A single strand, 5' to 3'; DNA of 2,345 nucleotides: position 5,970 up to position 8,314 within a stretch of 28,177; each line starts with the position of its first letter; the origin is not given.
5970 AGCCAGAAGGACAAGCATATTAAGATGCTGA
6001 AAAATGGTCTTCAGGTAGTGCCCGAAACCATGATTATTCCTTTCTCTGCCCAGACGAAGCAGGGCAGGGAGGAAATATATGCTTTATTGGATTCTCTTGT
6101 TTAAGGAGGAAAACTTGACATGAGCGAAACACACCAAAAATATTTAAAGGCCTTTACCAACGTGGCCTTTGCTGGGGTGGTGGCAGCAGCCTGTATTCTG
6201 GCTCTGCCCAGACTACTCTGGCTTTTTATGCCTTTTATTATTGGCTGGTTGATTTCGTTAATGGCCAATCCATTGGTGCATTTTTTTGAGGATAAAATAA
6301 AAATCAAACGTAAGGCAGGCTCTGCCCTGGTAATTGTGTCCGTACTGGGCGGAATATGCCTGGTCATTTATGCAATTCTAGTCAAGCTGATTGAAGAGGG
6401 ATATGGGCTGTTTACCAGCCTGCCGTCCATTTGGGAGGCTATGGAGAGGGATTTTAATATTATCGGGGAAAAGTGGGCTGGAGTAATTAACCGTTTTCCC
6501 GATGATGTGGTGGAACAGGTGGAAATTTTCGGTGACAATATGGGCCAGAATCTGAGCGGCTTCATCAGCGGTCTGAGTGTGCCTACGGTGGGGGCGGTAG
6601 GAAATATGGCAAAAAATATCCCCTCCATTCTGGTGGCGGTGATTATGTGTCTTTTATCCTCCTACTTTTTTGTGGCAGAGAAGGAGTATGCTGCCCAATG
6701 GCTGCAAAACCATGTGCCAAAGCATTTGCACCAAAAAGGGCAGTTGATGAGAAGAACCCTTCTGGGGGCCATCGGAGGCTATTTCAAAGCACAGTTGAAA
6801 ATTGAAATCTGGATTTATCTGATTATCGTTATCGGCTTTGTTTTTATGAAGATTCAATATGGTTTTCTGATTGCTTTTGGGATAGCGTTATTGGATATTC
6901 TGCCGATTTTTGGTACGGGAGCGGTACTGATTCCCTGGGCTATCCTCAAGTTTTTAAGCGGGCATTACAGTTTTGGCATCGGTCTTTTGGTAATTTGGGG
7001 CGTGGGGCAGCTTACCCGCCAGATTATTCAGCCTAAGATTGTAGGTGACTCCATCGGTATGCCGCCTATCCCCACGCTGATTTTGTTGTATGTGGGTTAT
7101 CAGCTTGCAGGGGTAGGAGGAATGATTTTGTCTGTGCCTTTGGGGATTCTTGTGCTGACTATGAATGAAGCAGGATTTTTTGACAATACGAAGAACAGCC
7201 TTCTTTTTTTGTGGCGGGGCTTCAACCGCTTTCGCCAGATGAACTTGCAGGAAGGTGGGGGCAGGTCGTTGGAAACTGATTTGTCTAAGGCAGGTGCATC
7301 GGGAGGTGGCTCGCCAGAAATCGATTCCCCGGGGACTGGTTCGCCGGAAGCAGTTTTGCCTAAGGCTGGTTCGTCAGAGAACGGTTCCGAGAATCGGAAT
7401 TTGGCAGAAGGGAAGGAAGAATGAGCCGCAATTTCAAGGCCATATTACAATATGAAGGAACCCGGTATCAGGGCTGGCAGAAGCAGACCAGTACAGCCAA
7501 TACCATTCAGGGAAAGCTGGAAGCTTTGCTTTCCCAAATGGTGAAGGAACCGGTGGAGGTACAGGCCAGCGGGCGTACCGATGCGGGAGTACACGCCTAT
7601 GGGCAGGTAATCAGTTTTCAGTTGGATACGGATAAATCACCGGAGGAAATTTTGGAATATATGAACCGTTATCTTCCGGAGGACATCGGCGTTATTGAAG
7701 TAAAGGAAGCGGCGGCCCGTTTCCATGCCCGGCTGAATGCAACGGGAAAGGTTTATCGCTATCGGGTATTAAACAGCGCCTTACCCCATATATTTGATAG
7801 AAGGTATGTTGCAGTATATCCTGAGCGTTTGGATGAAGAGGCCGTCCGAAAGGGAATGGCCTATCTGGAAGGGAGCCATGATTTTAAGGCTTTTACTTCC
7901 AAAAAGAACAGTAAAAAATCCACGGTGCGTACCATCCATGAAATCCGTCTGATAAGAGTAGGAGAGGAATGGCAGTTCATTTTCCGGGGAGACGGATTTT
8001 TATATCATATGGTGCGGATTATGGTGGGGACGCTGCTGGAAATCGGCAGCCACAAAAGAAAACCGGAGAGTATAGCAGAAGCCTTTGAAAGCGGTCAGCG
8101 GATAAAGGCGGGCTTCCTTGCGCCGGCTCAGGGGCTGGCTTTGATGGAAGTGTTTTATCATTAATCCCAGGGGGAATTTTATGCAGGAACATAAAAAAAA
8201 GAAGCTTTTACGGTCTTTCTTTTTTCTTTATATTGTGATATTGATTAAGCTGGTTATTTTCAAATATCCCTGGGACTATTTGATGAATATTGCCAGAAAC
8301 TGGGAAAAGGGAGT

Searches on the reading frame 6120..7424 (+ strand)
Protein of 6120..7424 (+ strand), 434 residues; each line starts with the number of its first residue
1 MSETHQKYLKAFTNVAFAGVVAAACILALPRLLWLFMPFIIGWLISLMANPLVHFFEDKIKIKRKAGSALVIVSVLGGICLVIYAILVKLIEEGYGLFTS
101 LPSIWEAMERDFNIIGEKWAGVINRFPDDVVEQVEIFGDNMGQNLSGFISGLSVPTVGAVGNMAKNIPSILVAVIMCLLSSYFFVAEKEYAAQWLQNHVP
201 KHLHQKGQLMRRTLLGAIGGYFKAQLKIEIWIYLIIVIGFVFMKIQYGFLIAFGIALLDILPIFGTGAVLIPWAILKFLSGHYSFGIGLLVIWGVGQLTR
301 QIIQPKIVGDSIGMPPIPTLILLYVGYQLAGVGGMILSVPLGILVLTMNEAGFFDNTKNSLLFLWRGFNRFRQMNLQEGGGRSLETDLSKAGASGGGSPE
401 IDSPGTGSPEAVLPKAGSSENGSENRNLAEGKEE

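Call 86: search_protein_families(library=pfam, proteins=[window:6120-7424:+], max_evalue=0.0001)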
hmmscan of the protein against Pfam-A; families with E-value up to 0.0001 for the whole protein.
window:6120-7424:+ (434 aa): 1 family
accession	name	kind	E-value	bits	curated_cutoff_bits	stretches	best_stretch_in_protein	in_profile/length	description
PF01594.21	AI-2E_transport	-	2.9e-43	148.8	34.3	1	20-350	9-324/327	AI-2E family transporter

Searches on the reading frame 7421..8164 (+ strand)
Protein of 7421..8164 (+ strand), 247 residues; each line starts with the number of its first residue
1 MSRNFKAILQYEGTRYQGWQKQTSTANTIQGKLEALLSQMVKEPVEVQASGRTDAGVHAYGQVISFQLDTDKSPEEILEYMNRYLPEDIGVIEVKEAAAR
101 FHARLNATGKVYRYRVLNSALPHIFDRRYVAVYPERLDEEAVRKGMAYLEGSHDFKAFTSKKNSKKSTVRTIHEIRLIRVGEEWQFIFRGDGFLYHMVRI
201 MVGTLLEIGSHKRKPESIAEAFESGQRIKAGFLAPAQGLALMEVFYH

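Call 86: search_protein_families(library=pfam, proteins=[window:7421-8164:+], max_evalue=0.0001)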
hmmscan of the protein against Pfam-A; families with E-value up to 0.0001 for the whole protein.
window:7421-8164:+ (247 aa): 2 families
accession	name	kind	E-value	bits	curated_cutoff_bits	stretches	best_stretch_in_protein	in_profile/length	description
PF01416.25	PseudoU_synth_1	-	4.4e-46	156.2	23.3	2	147-246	3-107/108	tRNA pseudouridine synthase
PF10105.14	DUF2344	-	5.3e-05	23.6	23.8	1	56-137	56-117/176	Uncharacterized protein conserved in bacteria (DUF2344)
